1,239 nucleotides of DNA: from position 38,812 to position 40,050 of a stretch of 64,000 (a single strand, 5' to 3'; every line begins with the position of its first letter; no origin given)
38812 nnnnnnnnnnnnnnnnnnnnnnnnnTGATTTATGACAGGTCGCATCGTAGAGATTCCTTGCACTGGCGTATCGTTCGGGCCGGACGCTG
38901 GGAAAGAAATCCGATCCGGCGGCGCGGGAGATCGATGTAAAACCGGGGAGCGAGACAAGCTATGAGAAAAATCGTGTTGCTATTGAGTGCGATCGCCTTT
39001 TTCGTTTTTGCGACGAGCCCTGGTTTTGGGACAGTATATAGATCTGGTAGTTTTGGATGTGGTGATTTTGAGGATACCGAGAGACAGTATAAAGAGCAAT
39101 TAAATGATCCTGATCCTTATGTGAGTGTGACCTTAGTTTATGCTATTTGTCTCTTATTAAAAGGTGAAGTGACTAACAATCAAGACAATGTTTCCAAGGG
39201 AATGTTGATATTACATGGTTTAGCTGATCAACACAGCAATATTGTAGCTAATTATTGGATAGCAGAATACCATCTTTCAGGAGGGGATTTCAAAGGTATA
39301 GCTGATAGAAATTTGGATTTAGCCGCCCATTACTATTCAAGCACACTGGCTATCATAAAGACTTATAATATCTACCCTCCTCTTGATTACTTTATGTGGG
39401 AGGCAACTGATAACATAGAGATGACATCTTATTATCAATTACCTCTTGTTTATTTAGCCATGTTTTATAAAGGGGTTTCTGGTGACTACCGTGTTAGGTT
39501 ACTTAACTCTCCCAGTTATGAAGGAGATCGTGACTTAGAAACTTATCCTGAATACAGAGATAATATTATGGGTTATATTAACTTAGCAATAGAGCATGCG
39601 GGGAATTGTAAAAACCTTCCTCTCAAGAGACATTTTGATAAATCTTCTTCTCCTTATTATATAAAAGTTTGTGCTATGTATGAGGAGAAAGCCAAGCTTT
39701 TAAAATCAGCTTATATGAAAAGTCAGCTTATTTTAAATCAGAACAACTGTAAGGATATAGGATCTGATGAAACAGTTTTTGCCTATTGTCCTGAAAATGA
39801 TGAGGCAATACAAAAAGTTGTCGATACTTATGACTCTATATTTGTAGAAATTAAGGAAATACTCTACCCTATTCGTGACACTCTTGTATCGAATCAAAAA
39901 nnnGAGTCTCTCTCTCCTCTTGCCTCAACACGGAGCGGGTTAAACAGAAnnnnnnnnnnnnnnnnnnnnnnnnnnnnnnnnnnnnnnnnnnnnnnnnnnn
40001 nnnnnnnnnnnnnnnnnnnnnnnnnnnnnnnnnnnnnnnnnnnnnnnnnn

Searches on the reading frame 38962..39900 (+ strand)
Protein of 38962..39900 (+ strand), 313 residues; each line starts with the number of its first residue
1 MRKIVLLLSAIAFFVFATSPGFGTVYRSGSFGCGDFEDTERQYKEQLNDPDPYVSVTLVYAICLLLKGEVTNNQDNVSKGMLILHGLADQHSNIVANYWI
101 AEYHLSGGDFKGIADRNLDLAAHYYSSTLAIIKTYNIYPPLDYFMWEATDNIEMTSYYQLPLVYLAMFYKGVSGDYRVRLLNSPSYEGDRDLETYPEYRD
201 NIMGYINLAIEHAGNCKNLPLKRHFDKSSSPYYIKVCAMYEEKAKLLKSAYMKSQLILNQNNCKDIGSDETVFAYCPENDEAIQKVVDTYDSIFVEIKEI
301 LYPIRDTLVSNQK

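Call 65: search_protein_families(library=ncbifam, proteins=[window:38962-39900:+], max_evalue=0.01)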
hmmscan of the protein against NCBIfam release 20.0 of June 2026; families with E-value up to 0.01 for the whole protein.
window:38962-39900:+ (313 aa): 0 families

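Call 66: search_protein_families(library=pfam, proteins=[window:38962-39900:+], max_evalue=0.1)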
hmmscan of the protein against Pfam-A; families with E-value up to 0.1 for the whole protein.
window:38962-39900:+ (313 aa): 2 families
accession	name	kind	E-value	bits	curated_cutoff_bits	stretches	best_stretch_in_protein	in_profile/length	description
PF12717.13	Cnd1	-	0.032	14.7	26.4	1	39-99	22-79/162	non-SMC mitotic condensation complex subunit 1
PF16140.10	DUF4848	-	0.074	13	22.8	0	114-168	52-109/216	Domain of unknown function (DUF4848)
